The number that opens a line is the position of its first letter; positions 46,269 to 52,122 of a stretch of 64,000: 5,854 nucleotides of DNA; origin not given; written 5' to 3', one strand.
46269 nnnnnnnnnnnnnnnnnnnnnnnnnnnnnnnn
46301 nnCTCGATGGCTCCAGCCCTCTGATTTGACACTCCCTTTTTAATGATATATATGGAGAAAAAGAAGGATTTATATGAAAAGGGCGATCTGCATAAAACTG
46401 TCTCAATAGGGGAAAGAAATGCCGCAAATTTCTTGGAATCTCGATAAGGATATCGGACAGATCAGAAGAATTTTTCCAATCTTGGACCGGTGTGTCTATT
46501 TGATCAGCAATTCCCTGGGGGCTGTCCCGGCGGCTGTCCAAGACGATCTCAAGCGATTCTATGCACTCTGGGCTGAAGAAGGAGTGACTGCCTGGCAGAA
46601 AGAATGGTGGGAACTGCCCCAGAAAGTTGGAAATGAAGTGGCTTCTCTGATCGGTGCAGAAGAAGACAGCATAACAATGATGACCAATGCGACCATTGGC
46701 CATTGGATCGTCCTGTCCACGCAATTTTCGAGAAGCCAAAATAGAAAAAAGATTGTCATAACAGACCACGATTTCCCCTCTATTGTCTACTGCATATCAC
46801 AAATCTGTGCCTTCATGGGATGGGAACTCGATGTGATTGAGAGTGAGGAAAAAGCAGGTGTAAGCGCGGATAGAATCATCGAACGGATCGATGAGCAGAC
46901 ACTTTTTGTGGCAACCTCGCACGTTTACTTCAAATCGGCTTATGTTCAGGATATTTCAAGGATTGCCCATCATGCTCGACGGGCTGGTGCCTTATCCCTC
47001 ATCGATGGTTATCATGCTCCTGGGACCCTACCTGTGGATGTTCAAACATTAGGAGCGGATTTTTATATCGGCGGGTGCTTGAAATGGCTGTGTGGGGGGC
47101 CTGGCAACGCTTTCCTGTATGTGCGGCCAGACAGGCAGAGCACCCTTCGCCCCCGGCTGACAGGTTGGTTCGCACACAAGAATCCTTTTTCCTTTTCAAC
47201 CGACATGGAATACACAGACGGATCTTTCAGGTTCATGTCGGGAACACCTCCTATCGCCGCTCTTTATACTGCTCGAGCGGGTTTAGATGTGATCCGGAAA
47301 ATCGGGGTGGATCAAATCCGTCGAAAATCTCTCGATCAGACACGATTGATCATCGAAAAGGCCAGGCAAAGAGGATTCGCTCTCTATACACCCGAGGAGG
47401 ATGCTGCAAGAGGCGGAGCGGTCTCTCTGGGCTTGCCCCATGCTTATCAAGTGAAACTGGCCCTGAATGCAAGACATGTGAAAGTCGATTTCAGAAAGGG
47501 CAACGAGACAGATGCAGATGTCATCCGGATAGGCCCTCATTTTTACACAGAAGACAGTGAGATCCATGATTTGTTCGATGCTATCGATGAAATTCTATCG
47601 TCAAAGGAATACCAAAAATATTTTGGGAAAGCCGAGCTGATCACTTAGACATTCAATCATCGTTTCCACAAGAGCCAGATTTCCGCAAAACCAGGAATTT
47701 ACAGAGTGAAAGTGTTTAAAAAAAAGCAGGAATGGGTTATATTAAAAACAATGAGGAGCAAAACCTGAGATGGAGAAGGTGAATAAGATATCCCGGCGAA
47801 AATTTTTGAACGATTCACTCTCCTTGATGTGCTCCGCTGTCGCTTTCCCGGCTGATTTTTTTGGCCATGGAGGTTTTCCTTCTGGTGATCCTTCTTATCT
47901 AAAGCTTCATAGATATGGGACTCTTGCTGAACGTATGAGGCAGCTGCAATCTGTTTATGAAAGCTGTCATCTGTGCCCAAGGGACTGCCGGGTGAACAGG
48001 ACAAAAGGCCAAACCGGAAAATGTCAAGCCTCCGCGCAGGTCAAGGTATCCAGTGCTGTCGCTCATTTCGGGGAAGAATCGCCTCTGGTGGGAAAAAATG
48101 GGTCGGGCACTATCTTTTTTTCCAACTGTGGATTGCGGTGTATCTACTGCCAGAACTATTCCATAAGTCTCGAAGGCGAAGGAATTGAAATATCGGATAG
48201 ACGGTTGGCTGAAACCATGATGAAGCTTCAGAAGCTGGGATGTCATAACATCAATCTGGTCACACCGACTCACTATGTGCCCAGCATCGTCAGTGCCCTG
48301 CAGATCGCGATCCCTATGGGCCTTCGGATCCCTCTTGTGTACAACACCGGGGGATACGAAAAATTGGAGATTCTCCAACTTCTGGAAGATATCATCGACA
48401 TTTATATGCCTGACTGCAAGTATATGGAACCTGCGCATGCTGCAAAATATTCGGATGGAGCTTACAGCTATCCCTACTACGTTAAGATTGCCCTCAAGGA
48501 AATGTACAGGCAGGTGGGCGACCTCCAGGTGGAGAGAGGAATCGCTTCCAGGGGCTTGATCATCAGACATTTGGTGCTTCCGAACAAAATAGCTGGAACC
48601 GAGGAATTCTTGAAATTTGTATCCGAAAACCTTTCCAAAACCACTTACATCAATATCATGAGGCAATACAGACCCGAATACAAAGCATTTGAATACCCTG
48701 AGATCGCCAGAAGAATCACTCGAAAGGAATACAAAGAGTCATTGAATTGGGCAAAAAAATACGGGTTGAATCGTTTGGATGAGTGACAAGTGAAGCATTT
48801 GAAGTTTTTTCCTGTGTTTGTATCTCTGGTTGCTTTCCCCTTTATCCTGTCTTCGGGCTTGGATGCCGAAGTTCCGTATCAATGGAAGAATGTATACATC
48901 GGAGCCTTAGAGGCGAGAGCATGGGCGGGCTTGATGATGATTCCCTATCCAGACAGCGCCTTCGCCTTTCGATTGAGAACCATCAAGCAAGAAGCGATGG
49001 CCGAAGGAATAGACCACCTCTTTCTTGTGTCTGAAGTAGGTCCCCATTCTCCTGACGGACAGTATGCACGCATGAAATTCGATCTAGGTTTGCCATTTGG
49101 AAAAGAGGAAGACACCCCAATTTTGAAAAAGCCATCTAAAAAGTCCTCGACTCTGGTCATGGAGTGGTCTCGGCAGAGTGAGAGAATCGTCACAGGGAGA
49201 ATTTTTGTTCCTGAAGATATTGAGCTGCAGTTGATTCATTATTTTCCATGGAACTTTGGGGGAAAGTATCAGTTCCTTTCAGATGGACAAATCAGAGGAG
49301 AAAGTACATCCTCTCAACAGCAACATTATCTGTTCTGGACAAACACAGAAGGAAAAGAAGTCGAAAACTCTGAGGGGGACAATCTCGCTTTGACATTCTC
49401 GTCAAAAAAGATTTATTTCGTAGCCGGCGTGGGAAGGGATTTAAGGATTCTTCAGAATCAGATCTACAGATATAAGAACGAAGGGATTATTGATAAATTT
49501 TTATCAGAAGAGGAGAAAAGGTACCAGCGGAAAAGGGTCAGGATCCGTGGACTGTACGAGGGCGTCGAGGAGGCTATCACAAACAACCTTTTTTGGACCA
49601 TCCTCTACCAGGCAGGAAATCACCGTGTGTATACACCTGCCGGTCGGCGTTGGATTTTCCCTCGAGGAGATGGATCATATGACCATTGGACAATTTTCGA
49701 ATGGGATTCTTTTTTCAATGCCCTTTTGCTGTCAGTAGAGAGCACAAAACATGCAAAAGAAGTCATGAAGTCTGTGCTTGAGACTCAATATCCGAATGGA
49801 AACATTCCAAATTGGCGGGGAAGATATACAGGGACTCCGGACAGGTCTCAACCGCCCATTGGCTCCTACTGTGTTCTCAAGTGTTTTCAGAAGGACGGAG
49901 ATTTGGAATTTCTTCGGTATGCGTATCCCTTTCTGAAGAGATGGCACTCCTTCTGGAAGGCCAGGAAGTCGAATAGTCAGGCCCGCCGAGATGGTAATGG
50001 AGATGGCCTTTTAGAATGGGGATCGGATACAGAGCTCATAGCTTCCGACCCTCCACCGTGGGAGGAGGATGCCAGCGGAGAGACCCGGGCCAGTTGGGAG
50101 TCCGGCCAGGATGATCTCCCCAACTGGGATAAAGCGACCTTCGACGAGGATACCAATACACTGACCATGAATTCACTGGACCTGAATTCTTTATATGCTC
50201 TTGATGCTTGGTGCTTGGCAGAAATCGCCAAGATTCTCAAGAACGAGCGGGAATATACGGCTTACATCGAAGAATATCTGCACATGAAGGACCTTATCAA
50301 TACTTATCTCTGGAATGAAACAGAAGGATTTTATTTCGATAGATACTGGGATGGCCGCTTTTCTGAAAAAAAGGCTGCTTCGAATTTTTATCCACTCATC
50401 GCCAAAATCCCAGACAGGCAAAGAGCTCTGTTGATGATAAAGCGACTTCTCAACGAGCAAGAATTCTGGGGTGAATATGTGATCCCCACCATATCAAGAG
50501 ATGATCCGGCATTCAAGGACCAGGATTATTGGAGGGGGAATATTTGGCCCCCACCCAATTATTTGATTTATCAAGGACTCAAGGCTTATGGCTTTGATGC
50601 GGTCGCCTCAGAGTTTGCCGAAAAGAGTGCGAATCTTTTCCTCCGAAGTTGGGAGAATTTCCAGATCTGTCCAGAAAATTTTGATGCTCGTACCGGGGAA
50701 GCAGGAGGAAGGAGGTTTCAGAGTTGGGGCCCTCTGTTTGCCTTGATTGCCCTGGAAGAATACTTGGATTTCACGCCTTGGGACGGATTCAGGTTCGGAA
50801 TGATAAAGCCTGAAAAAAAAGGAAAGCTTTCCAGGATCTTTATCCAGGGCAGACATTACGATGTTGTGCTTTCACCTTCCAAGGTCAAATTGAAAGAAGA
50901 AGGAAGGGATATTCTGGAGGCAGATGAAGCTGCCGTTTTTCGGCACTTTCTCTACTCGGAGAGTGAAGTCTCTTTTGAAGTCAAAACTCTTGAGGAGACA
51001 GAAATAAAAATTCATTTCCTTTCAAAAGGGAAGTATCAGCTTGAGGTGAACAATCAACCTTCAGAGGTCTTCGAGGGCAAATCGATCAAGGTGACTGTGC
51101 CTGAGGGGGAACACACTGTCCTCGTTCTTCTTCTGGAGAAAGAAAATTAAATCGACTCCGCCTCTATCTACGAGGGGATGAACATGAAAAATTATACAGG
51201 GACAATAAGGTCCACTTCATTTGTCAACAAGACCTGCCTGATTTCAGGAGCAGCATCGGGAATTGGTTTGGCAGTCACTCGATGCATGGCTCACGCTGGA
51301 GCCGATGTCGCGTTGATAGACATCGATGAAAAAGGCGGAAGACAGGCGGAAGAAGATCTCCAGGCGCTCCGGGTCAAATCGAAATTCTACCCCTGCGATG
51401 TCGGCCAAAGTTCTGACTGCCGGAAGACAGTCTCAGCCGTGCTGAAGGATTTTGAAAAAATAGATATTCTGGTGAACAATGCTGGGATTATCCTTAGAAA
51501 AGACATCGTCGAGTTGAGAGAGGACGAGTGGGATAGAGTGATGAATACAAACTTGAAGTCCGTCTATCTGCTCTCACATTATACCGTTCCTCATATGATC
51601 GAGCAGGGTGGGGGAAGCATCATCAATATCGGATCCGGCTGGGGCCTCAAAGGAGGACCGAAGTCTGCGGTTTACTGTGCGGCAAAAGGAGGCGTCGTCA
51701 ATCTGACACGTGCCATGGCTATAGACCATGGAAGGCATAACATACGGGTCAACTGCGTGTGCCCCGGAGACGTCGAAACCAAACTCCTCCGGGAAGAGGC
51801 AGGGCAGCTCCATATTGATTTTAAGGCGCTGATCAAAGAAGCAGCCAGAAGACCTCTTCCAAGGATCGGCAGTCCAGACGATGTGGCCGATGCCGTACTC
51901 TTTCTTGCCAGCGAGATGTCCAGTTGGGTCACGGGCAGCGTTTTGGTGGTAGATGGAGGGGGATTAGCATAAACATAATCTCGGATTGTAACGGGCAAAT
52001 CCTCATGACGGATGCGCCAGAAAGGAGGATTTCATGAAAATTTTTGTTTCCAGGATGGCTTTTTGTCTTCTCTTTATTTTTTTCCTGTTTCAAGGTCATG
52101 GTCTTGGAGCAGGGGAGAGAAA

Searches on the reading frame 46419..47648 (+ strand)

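Call 3: search_protein_families(library=pfam, proteins=[window:46419-47648:+], max_evalue=0.01)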
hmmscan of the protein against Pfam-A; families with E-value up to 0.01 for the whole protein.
window:46419-47648:+ (409 aa): 2 families
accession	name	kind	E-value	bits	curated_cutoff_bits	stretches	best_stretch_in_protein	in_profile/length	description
PF00266.25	Aminotran_5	-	1.2e-37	130.3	21.5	1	26-382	1-368/371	Aminotransferase class-V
PF22580.2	KYNU_C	-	5e-15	55.7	27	1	300-387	1-88/90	Kynureninase C-terminal domain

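Call 4: search_protein_families(library=ncbifam, proteins=[window:46419-47648:+], max_evalue=0.01)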
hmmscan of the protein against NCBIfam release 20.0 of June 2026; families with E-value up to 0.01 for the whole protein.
window:46419-47648:+ (409 aa): 23 families
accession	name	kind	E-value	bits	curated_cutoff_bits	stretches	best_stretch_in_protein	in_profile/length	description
TIGR01814.1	kynureninase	equivalog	7.1e-47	160.2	246.4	1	11-393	9-399/400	kynureninase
TIGR01979.1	sufS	subfamily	1.2e-31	110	475.1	1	14-361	2-358/403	SufS family cysteine desulfurase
NF006791.0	PRK09295.1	equivalog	2.3e-24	86.2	661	1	12-351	5-353/406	cysteine desulfurase SufS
TIGR01977.1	am_tr_V_EF2568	hypoth_equivalog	5.4e-21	75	377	1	72-391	51-375/376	cysteine desulfurase family protein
TIGR02326.1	transamin_PhnW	equivalog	1.3e-15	57.4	400.8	1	57-393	27-360/363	2-aminoethylphosphonate--pyruvate transaminase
NF010006.0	PRK13479.1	equivalog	2.8e-15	56.3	296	1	57-397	29-365/369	2-aminoethylphosphonate--pyruvate transaminase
TIGR01976.1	am_tr_V_VC1184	hypoth_equivalog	6e-14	52.1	352.35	1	12-257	3-253/401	cysteine desulfurase-like protein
TIGR03301.1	PhnW-AepZ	equivalog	1.8e-13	50.6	360.8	1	56-392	22-354/355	2-aminoethylphosphonate aminotransferase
TIGR04343.1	egtE_PLP_lyase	equivalog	2.4e-13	49.6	400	1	74-275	63-256/370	ergothioneine biosynthesis PLP-dependent enzyme EgtE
NF041166.1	f2_encap_cargo1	exception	6e-13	48.8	800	1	73-302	297-525/623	family 2A encapsulin nanocompartment cargo protein cysteine desulfurase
NF008126.0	PRK10874.1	equivalog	1.3e-12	47.5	607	1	13-323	7-321/401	cysteine desulfurase CsdA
TIGR03402.1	FeS_nifS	equivalog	2.3e-11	43.1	530.75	1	70-237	47-212/379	cysteine desulfurase NifS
TIGR03392.1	FeS_syn_CsdA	equivalog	3.8e-11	42.8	493.6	1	14-322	5-317/398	cysteine desulfurase CsdA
NF002806.0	PRK02948.1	subfamily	1.9e-09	37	304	1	72-240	50-217/381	IscS subfamily cysteine desulfurase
NF010611.0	PRK14012.1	equivalog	2.7e-09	36.5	548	1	68-239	54-224/406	IscS subfamily cysteine desulfurase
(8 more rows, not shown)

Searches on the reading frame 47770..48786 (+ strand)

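Call 3: search_protein_families(library=pfam, proteins=[window:47770-48786:+], max_evalue=0.01)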
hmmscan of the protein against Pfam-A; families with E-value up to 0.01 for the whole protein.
window:47770-48786:+ (338 aa): 1 family
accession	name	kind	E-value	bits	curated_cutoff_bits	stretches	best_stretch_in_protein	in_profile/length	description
PF04055.27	Radical_SAM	-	7.6e-11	42.9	29.5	1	115-222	2-115/166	Radical SAM superfamily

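Call 4: search_protein_families(library=ncbifam, proteins=[window:47770-48786:+], max_evalue=0.01)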
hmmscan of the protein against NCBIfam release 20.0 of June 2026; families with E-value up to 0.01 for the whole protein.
window:47770-48786:+ (338 aa): 5 families
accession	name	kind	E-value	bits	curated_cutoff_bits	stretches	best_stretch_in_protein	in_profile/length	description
TIGR02495.1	NrdG2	equivalog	1.1e-05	24.8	131.15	1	112-156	18-62/193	anaerobic ribonucleoside-triphosphate reductase activating protein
TIGR04337.1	AmmeMemoSam_rS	hypoth_equivalog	2.8e-05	23.1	220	1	65-161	13-121/349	AmmeMemoRadiSam system radical SAM enzyme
NF043069.1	T4HPD_activ_SAM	equivalog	0.0023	17.3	425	0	113-133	20-40/299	trans-4-hydroxy-L-proline dehydratase activase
TIGR04395.1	cutC_activ_rSAM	equivalog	0.0078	15.5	360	0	191-225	163-197/309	choline TMA-lyase-activating enzyme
TIGR02494.1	PFLE_PFLC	subfamily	0.01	15.2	174.35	0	114-129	18-33/293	glycyl-radical enzyme activating protein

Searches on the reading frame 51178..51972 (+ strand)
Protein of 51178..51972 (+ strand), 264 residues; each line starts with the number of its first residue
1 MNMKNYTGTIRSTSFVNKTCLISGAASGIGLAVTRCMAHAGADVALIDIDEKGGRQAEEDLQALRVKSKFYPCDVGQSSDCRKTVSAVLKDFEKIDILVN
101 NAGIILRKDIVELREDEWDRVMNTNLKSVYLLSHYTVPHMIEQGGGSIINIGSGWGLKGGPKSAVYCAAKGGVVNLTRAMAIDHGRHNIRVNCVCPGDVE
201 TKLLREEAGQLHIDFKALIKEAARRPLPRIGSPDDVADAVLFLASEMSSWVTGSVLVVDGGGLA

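Call 66: search_protein_families(library=pfam, proteins=[window:51178-51972:+], max_evalue=0.001)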
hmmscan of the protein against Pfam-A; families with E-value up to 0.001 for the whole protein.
window:51178-51972:+ (264 aa): 4 families
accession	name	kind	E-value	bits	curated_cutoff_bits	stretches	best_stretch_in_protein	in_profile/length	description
PF13561.12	adh_short_C2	-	1.1e-67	228.5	27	1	24-261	1-234/236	Enoyl-(Acyl carrier protein) reductase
PF00106.31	adh_short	-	1.5e-57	194.7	26.6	1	18-207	1-190/195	short chain dehydrogenase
PF08659.16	KR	-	2.5e-13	50.8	22.6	1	19-170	2-153/180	KR domain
PF23441.1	SDR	-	1.1e-08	35.3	27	1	15-261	5-254/258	SDR-like rossmann domain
